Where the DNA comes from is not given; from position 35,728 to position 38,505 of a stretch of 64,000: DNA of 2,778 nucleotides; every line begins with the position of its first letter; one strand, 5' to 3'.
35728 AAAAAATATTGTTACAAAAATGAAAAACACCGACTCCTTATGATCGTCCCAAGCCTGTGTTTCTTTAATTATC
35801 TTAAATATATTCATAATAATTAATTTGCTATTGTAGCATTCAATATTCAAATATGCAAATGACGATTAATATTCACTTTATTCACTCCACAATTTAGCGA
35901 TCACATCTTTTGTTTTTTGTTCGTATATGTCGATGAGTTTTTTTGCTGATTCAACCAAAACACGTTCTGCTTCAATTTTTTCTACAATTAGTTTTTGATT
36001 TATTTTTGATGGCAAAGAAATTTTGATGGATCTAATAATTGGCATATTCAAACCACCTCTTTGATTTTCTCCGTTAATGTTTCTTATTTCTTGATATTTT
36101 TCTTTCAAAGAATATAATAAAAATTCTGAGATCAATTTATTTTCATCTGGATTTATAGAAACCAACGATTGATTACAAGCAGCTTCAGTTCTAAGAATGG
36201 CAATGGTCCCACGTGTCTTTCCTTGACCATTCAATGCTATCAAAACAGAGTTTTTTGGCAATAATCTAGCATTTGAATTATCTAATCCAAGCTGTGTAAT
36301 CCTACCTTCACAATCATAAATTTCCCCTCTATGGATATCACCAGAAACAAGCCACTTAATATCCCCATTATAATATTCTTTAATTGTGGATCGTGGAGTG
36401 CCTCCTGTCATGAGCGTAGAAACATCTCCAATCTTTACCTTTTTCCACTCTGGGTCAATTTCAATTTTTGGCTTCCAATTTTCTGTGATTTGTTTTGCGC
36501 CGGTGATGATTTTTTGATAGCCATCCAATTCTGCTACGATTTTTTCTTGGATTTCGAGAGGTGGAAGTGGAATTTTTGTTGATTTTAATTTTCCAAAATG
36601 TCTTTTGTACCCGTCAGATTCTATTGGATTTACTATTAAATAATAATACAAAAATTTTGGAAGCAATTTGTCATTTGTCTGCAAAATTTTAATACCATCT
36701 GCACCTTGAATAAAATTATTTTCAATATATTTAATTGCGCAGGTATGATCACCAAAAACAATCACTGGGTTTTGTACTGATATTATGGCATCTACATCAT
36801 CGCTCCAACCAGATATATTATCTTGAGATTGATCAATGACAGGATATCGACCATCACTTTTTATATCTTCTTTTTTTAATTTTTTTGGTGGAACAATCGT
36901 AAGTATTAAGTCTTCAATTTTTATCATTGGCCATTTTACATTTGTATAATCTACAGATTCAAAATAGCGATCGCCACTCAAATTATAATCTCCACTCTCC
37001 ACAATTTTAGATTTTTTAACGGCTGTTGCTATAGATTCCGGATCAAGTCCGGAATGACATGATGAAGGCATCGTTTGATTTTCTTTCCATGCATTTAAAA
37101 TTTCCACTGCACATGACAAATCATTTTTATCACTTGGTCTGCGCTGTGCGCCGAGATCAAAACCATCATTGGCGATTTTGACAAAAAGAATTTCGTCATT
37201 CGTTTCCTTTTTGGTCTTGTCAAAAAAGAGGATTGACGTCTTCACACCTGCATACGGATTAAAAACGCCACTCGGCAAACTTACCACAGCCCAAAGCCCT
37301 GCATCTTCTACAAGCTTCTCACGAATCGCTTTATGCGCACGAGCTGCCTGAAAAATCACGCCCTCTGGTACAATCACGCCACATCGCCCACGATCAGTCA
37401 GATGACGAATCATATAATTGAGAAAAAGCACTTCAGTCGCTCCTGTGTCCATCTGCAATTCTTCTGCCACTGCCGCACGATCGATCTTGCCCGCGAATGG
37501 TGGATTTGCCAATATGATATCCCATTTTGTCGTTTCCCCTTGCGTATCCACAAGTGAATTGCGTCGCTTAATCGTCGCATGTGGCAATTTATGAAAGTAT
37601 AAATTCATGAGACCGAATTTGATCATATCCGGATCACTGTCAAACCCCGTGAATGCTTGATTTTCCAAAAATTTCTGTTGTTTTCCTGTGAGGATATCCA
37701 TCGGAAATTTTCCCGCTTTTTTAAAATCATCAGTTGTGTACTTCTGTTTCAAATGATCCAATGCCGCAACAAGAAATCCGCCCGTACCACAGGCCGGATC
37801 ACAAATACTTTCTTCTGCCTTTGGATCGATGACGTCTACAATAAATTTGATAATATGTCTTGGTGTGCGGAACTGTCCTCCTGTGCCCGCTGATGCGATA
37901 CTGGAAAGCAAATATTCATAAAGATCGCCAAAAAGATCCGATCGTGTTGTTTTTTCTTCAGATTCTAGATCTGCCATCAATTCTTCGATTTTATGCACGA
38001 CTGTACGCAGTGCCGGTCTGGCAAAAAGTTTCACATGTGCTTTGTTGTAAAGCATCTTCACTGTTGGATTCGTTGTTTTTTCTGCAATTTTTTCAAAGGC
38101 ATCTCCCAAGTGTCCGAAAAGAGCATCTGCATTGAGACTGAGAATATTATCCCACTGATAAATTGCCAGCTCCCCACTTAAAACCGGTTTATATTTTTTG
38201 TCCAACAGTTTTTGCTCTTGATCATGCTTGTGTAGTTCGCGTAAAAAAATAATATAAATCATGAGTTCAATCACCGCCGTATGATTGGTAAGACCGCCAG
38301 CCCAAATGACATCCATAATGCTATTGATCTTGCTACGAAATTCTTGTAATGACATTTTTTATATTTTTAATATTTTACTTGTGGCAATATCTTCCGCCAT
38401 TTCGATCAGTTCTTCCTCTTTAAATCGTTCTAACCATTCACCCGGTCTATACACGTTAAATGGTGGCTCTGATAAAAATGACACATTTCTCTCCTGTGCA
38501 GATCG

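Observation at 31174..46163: Family of six near-perfect 34-bp palindromes centred on a PaaX-like regulator and flanking the defense island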

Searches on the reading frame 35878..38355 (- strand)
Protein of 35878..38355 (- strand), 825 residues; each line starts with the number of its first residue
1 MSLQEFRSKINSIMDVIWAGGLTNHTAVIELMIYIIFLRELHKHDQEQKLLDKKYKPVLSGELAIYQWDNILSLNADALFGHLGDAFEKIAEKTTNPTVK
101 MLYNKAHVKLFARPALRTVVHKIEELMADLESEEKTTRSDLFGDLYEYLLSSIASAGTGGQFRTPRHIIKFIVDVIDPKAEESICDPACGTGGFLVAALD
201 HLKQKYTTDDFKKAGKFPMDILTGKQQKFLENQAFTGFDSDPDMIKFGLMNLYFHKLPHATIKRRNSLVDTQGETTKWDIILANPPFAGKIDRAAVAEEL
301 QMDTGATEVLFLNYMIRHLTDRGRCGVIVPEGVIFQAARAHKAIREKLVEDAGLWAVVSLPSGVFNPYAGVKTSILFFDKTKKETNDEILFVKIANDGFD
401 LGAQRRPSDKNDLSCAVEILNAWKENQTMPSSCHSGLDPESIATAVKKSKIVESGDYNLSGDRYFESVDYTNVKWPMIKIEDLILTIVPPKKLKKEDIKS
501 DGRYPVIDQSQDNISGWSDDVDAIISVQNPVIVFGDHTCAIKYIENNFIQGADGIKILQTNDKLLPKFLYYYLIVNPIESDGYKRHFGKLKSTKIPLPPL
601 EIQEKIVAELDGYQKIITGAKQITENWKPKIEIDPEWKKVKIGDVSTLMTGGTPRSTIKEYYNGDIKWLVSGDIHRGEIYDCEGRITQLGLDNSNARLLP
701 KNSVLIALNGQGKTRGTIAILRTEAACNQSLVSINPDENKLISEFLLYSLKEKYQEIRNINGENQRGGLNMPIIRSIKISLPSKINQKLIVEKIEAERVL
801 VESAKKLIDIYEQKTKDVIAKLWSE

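Call 8: search_protein_families(library=pfam, proteins=[window:35878-38355:-], max_evalue=0.01)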
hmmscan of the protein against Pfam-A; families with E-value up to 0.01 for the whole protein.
window:35878-38355:- (825 aa): 6 families
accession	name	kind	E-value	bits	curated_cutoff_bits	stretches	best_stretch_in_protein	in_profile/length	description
PF02384.22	N6_Mtase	-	1.6e-57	195.7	20.4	1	139-468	3-306/311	N-6 DNA Methylase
PF01420.25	Methylase_S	-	2.8e-34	119.2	22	2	636-795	3-150/168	Type I restriction modification DNA specificity domain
PF01170.24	UPF0020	-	3.8e-10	40.2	22.3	1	172-347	20-184/197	RMKL-like, methyltransferase domain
PF07669.17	Eco57I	-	2.8e-06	28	25.3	1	261-362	69-168/171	Eco57I restriction-modification methylase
PF20473.4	MmeI_Mtase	-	0.0032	17.1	27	0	182-204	21-43/259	MmeI, DNA-methyltransferase domain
PF05175.20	MTS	-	0.0074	16.4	23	0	231-300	54-122/170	Methyltransferase small domain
